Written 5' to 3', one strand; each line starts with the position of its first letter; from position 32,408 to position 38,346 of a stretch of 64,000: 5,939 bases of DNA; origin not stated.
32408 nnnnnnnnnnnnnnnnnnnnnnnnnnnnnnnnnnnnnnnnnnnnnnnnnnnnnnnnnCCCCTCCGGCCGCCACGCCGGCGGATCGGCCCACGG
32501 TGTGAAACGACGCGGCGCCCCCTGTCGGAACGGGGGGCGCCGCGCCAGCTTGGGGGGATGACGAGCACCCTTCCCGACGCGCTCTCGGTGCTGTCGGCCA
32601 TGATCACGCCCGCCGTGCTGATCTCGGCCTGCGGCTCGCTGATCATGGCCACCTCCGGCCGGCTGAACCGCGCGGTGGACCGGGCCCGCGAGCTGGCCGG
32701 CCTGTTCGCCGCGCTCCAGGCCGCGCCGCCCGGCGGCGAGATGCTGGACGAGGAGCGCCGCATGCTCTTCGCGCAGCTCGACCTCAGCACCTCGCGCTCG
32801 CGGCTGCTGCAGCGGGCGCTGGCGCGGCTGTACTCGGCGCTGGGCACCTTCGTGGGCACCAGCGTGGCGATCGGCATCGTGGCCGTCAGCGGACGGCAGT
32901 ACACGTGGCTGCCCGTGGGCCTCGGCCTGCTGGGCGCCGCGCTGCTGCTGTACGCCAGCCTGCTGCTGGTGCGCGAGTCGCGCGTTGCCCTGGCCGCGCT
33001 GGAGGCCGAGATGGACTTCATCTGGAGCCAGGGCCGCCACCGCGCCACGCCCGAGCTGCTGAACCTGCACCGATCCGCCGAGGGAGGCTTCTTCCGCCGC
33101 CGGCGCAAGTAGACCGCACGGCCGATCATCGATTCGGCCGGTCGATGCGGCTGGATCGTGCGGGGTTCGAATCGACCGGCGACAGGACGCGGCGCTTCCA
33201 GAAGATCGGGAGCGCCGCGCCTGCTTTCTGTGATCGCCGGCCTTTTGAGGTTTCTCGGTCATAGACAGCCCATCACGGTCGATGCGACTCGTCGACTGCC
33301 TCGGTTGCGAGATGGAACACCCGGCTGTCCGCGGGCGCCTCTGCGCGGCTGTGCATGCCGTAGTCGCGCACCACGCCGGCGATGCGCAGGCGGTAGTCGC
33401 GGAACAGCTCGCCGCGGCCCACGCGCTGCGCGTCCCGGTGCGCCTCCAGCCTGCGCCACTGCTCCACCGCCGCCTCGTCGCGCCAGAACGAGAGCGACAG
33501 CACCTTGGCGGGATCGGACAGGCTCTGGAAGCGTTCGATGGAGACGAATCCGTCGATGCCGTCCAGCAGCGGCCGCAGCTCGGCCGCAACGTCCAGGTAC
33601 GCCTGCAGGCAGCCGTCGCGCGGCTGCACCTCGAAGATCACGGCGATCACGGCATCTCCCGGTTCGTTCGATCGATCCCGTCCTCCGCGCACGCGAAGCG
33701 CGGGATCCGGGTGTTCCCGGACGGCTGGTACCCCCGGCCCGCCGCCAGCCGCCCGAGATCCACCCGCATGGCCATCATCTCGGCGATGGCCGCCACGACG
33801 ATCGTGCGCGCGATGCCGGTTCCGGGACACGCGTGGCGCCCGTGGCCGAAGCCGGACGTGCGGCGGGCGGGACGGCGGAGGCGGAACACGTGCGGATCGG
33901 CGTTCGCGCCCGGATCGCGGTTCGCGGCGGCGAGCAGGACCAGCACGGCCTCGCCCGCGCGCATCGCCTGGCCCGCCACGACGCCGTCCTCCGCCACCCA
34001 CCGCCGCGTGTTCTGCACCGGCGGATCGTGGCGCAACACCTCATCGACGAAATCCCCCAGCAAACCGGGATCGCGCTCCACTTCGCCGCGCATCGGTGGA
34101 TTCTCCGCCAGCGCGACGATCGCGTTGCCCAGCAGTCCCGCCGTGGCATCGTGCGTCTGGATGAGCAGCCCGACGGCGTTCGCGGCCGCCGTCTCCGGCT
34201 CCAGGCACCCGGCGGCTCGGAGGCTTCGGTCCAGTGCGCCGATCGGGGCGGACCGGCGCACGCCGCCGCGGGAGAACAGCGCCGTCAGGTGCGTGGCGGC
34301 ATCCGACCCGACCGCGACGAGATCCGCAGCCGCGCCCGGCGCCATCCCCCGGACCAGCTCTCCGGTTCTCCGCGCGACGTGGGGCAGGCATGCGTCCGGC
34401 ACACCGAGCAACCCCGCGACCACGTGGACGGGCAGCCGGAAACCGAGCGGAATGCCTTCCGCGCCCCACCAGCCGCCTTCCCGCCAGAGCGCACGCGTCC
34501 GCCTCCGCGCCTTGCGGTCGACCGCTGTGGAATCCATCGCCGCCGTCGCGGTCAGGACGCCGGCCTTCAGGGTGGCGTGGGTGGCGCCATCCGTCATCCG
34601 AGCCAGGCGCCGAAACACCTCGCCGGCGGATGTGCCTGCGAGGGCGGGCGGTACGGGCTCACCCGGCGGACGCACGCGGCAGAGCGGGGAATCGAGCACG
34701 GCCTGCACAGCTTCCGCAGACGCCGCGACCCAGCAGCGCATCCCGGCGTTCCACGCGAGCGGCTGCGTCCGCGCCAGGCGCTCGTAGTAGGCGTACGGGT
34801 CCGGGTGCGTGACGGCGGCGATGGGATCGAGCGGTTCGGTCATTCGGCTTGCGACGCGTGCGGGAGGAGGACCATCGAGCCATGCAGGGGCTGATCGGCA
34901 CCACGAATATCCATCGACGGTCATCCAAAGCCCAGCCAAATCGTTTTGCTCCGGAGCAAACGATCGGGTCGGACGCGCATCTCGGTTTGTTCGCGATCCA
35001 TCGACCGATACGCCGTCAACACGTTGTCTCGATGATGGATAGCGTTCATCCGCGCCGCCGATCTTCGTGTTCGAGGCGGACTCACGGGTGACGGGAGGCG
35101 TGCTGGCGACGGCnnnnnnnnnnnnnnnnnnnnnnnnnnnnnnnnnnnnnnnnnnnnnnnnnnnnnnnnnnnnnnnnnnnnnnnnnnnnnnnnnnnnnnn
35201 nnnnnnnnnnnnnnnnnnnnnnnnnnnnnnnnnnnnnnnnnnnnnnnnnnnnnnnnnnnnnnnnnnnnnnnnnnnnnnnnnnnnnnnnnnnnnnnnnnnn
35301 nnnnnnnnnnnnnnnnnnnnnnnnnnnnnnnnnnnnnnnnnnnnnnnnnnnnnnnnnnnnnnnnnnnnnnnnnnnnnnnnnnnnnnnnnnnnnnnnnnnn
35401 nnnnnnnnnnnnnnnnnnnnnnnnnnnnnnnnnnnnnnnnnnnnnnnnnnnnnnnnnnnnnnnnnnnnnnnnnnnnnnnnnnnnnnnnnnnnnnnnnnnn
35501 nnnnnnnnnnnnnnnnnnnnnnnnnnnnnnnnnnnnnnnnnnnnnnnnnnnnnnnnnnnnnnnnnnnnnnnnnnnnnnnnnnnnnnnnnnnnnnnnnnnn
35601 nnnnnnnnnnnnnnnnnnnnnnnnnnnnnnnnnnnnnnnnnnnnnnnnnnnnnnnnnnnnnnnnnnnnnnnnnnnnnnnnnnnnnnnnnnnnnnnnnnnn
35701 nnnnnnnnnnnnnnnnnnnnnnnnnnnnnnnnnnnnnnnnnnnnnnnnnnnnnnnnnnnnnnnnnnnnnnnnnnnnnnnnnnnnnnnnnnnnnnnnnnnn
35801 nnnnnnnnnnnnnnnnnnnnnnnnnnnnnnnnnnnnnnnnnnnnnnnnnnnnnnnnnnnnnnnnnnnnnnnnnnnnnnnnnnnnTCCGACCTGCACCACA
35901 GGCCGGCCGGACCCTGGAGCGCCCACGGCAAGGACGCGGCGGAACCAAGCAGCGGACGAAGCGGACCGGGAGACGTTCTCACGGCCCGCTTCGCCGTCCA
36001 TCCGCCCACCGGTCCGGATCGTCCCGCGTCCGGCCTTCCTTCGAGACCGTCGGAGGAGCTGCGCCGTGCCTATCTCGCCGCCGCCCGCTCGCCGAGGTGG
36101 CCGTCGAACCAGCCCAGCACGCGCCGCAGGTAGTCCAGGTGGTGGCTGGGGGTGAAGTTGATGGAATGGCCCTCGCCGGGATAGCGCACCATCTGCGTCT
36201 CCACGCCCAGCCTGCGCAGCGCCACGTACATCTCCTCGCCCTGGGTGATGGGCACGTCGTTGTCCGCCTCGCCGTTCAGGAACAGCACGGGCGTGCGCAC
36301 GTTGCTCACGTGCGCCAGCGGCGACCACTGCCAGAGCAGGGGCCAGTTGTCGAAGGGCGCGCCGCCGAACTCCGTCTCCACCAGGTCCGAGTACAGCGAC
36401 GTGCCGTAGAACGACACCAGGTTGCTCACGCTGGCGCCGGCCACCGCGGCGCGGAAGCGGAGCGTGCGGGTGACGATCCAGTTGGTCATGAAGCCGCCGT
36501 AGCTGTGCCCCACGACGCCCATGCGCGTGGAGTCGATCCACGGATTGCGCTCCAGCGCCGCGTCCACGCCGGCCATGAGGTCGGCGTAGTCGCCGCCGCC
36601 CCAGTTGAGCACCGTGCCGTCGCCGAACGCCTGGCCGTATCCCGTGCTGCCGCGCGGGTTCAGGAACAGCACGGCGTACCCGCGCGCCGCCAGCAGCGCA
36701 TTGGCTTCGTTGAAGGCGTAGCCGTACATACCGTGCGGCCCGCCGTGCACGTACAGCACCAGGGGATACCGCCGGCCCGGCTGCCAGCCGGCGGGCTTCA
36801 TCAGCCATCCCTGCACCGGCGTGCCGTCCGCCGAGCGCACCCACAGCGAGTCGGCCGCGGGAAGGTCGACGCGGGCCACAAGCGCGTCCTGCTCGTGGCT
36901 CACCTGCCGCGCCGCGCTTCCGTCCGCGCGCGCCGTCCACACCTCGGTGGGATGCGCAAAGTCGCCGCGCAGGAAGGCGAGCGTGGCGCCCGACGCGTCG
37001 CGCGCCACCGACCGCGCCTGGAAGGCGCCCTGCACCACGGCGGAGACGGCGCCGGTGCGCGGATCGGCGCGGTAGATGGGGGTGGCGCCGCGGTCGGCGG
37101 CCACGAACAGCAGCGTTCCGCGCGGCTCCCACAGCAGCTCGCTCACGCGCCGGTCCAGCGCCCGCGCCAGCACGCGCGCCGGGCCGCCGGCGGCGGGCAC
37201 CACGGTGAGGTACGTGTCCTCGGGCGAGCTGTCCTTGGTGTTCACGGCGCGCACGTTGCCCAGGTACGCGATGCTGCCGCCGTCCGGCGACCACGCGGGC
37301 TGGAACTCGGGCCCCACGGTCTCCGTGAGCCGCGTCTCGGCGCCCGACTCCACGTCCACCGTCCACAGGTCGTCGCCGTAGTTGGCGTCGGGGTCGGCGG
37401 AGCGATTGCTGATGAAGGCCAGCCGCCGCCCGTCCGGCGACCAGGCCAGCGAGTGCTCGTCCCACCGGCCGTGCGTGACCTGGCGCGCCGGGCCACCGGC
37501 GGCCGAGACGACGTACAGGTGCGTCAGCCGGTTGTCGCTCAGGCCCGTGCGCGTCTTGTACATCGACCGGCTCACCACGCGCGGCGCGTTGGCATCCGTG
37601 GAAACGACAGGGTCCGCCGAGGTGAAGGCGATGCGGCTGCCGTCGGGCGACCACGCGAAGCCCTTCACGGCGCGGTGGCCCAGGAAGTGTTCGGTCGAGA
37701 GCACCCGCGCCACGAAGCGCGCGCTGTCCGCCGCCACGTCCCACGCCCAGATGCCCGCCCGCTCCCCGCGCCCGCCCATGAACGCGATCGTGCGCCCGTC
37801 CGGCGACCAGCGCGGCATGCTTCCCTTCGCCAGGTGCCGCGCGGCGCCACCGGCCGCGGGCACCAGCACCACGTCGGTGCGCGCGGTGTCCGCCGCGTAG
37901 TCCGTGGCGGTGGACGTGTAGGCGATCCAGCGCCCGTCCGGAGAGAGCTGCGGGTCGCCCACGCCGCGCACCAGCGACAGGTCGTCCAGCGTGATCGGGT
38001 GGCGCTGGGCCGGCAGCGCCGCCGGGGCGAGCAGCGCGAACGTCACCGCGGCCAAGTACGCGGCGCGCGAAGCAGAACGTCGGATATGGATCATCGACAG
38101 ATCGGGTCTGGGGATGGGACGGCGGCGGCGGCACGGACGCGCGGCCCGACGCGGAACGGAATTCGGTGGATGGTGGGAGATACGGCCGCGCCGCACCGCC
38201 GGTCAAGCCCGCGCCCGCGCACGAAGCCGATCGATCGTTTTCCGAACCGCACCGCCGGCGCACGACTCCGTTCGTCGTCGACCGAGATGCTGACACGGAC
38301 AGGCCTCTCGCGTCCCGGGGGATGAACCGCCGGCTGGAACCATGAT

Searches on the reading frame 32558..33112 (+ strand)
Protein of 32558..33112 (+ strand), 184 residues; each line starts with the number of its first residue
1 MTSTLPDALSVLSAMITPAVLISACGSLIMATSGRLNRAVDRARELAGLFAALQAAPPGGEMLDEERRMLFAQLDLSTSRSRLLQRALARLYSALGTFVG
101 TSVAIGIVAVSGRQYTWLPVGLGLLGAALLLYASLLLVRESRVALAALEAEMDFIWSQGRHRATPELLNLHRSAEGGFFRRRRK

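Call 64: search_protein_families(library=pfam, proteins=[window:32558-33112:+], max_evalue=0.001)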
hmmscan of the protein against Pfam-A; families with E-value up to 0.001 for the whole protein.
window:32558-33112:+ (184 aa): 1 family
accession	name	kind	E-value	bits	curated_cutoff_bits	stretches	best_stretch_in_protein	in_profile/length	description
PF11026.13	DUF2721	-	4.6e-21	75.5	28.3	1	15-149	1-128/129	Protein of unknown function (DUF2721)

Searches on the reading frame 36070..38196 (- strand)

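Call 12: search_protein_families(library=pfam, proteins=[window:36070-38196:-], max_evalue=0.01)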
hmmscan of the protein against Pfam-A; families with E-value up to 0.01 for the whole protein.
window:36070-38196:- (708 aa): 15 families
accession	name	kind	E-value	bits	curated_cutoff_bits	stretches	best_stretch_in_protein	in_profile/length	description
PF00326.27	Peptidase_S9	-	2.7e-49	168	22.6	1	495-703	3-212/213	Prolyl oligopeptidase family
PF07676.18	PD40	-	2.7e-30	104.1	20.9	4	238-270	2-35/38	WD40-like Beta Propeller Repeat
PF00930.27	DPPIV_N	-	7.7e-13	48.3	22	1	224-307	259-341/354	Dipeptidyl peptidase IV (DPP IV) N-terminal region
PF25174.1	Beta-prop_THOC3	-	1.2e-10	41.4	305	1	281-407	75-187/272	THOC3 beta-propeller domain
PF01738.24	DLH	-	1.3e-07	31.9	21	1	547-679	87-188/217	Dienelactone hydrolase family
PF20434.5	BD-FAE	-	6e-07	29.6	26.8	1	577-659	129-214/215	BD-FAE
PF12894.13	ANAPC4_WD40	-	1.3e-06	29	22.9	0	346-377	36-67/91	Anaphase-promoting complex subunit 4 WD40 domain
PF00400.38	WD40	-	6.6e-06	26.9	27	0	171-195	7-32/39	WD domain, G-beta repeat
PF12146.15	Hydrolase_4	-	6.7e-06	26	27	0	479-585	6-105/239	Serine aminopeptidase, S33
PF00561.26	Abhydrolase_1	-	1e-05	25.8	25.8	1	478-573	1-85/245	alpha/beta hydrolase fold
PF08840.17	BAAT_C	-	0.00046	20.7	20.9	0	630-681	109-162/210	BAAT / Acyl-CoA thioester hydrolase C terminal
PF08386.16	Abhydrolase_4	-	0.00054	20.5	21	1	618-679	18-75/103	TAP-like protein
PF25460.1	Beta-prop_Aladin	-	0.0017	18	171.1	0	176-262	196-276/340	Aladin seven-bladed propeller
PF05448.18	AXE1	-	0.0026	17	21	0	451-523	59-126/321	Acetyl xylan esterase (AXE1)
PF07859.19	Abhydrolase_3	-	0.0084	16.3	25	0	643-678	172-207/210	alpha/beta hydrolase fold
